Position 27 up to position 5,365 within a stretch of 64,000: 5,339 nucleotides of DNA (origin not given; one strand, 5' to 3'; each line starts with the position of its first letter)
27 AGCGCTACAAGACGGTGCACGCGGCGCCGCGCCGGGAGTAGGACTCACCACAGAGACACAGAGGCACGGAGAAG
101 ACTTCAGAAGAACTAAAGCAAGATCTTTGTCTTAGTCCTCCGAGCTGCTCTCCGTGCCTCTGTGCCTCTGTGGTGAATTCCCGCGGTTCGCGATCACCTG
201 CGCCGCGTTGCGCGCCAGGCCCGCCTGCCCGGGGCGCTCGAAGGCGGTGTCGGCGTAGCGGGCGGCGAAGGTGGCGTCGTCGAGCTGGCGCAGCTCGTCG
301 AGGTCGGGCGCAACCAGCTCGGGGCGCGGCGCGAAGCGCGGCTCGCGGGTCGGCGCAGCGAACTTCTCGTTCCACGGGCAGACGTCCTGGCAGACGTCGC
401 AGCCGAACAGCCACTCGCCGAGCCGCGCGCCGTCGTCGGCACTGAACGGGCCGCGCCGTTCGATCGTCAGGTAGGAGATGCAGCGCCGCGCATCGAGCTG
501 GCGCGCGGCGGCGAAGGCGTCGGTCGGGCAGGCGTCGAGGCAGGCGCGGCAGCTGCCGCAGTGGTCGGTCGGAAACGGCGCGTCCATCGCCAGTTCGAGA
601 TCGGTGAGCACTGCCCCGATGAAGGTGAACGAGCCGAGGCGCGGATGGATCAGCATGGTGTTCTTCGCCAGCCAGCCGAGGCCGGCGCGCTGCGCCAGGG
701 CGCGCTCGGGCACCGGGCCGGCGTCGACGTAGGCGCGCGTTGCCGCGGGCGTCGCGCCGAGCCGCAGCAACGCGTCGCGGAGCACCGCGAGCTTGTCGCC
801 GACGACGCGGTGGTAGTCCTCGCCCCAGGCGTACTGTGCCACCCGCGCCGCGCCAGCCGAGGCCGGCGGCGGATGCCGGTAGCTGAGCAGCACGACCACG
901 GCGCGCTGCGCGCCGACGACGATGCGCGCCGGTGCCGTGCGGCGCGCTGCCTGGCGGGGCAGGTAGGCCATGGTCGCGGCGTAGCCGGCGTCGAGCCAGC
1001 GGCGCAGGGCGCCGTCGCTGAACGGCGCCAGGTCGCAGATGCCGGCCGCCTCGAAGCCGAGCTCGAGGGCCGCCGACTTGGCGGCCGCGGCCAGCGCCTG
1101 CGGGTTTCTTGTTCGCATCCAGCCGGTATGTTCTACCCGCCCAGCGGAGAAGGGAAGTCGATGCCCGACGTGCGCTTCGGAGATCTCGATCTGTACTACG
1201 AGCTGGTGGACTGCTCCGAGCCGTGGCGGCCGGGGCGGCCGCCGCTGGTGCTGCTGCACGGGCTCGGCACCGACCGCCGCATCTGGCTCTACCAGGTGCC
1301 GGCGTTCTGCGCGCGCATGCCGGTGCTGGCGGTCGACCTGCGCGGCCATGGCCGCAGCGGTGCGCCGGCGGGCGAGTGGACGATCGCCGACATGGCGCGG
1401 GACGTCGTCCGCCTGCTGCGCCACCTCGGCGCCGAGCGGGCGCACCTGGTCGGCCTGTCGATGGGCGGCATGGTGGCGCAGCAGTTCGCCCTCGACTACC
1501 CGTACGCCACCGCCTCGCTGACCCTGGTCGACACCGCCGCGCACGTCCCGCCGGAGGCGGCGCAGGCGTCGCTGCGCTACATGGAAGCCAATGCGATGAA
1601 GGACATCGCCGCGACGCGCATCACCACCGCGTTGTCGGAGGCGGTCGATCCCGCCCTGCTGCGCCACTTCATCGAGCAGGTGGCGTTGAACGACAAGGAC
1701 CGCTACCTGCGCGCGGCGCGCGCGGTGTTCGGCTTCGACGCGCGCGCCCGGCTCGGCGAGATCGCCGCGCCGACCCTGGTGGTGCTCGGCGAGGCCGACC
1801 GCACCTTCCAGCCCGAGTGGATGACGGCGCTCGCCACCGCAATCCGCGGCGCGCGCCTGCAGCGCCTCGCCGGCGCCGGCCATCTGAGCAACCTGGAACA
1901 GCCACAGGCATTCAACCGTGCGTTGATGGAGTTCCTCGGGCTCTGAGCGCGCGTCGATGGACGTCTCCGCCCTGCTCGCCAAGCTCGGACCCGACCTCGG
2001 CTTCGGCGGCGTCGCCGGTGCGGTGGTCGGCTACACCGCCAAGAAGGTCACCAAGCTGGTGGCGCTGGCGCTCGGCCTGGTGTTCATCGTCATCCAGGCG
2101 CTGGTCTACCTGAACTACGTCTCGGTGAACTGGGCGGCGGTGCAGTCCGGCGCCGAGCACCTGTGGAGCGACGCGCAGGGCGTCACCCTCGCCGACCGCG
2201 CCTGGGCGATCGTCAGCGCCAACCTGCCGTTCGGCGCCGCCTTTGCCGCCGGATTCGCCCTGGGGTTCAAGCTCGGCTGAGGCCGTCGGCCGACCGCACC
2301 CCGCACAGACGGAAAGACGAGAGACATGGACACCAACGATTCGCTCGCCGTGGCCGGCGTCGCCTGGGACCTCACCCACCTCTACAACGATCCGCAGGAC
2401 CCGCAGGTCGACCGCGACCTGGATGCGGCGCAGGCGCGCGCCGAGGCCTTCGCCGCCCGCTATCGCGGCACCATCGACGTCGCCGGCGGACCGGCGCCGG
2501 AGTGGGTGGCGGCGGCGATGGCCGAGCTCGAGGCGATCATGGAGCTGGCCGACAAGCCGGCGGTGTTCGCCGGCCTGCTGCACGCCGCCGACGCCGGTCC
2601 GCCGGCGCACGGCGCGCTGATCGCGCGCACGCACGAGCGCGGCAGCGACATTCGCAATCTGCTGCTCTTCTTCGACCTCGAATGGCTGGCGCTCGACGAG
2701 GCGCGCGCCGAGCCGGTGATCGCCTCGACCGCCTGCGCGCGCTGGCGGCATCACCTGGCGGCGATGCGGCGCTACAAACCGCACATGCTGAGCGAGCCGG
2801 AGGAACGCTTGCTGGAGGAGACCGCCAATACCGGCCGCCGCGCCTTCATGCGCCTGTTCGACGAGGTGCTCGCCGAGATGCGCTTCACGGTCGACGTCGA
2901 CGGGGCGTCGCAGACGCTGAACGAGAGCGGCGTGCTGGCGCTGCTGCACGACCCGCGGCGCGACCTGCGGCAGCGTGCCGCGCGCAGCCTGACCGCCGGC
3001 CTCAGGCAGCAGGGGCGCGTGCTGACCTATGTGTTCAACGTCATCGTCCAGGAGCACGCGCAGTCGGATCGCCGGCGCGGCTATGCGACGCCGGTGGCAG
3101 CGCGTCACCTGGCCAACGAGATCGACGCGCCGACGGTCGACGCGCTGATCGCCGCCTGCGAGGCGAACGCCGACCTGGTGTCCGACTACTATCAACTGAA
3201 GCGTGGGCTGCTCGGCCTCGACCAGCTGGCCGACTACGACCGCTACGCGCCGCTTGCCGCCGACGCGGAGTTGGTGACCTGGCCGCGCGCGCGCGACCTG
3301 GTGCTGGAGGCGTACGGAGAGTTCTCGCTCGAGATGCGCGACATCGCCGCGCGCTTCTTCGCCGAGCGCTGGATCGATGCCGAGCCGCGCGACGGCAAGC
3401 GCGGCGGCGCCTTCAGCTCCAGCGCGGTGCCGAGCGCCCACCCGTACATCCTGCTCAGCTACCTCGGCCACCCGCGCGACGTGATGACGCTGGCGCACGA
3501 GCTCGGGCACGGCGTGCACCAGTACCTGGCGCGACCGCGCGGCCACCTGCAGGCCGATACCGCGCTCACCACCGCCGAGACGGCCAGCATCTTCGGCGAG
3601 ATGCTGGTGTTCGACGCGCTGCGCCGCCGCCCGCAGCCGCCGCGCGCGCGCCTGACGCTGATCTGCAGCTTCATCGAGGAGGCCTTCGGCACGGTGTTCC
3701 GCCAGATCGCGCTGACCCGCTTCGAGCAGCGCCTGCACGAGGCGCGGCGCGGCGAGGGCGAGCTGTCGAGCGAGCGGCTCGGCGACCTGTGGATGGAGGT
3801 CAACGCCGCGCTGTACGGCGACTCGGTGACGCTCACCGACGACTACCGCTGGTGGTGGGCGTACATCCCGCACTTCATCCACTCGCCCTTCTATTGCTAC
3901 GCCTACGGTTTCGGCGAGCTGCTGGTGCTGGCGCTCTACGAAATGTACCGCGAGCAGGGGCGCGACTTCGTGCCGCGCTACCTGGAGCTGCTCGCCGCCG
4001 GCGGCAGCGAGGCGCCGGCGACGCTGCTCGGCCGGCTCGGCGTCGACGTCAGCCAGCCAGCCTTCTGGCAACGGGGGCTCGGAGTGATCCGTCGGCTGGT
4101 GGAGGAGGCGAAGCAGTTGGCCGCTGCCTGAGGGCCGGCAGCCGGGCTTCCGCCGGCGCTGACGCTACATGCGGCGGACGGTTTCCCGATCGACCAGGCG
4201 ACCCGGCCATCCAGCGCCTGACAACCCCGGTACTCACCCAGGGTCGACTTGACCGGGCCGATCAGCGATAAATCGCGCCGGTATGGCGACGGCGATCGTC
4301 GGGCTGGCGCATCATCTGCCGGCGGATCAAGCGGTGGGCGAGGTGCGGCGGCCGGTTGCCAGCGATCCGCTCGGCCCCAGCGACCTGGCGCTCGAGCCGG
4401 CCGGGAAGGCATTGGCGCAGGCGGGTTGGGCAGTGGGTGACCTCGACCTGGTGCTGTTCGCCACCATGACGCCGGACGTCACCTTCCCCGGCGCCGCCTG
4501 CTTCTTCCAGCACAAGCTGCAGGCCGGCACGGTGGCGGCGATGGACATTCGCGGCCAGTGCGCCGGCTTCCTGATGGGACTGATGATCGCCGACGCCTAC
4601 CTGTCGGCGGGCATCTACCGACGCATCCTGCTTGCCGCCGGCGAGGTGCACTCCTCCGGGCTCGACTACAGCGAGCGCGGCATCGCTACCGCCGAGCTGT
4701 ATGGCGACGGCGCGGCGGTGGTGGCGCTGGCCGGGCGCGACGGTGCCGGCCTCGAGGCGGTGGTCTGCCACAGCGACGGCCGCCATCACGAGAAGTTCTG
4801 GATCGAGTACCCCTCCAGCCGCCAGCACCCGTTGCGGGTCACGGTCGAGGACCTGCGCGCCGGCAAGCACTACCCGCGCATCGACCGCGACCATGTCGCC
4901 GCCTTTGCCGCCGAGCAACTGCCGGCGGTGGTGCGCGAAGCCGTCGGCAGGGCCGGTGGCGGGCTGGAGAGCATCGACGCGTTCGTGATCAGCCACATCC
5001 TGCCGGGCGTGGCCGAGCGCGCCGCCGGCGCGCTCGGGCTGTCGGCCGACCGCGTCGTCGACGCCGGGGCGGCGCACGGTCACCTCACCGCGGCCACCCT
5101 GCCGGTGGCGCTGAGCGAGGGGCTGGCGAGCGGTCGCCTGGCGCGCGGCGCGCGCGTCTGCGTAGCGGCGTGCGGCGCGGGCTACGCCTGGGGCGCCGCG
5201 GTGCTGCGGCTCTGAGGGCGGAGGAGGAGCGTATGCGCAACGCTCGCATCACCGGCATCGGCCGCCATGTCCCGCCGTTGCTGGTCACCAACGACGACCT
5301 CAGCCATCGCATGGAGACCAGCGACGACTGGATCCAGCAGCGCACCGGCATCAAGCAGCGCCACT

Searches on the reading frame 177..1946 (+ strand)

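Call 81: search_protein_families(library=pfam, proteins=[window:177-1946:+], max_evalue=0.0001)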
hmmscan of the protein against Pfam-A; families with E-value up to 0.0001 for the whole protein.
window:177-1946:+ (589 aa): 3 families
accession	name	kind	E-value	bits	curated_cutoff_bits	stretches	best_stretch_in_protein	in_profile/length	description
PF00561.26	Abhydrolase_1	-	4.4e-29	102.3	25.8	1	355-575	1-244/245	alpha/beta hydrolase fold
PF12697.13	Abhydrolase_6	-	3.1e-28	100.4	26.3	1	357-582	1-217/217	Alpha/beta hydrolase family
PF12146.15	Hydrolase_4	-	3.1e-15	56.5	27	1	358-569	8-232/239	Serine aminopeptidase, S33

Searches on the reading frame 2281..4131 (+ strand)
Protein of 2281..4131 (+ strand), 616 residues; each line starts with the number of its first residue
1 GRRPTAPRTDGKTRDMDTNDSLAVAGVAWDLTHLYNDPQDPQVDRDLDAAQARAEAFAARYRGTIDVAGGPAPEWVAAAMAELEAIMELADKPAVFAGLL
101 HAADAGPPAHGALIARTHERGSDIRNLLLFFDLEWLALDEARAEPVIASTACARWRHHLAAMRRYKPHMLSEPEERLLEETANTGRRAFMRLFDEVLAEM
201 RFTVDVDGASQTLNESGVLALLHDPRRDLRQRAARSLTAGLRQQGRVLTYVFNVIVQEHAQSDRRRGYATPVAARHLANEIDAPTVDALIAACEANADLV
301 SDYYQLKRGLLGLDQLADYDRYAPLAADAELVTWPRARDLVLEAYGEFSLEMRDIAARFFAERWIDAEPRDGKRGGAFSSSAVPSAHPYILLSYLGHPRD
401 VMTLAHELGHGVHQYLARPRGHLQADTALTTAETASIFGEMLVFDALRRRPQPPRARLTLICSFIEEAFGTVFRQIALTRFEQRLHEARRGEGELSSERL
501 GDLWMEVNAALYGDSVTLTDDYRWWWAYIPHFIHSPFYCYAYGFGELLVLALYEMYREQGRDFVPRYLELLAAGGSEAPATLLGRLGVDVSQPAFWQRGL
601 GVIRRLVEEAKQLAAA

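Call 81: search_protein_families(library=pfam, proteins=[window:2281-4131:+], max_evalue=0.0001)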
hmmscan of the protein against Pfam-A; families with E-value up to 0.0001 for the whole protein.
window:2281-4131:+ (616 aa): 2 families
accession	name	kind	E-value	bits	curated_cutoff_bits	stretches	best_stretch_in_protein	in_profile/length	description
PF01432.26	Peptidase_M3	-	9.5e-47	160.8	27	1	221-601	2-456/457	Peptidase family M3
PF08439.15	Peptidase_M3_N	-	2.8e-16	59.9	25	1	134-202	1-70/70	Oligopeptidase F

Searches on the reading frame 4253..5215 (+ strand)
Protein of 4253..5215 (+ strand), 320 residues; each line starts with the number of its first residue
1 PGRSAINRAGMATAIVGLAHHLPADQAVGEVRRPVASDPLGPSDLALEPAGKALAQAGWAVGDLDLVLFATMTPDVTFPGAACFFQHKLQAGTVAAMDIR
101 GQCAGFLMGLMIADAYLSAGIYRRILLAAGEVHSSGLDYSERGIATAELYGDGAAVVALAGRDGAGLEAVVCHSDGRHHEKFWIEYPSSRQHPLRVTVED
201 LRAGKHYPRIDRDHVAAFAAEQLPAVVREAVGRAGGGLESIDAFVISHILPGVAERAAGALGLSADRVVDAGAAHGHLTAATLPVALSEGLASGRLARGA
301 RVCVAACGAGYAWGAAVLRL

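Call 81: search_protein_families(library=pfam, proteins=[window:4253-5215:+], max_evalue=0.0001)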
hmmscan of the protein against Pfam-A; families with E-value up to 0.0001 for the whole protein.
window:4253-5215:+ (320 aa): 2 families
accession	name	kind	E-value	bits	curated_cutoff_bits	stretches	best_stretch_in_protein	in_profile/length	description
PF08541.16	ACP_syn_III_C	-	1.6e-17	63.9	26.6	1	234-319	4-89/90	3-Oxoacyl-[acyl-carrier-protein (ACP)] synthase III C terminal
PF08545.16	ACP_syn_III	-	3e-15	56.3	24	1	97-176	1-80/80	3-Oxoacyl-[acyl-carrier-protein (ACP)] synthase III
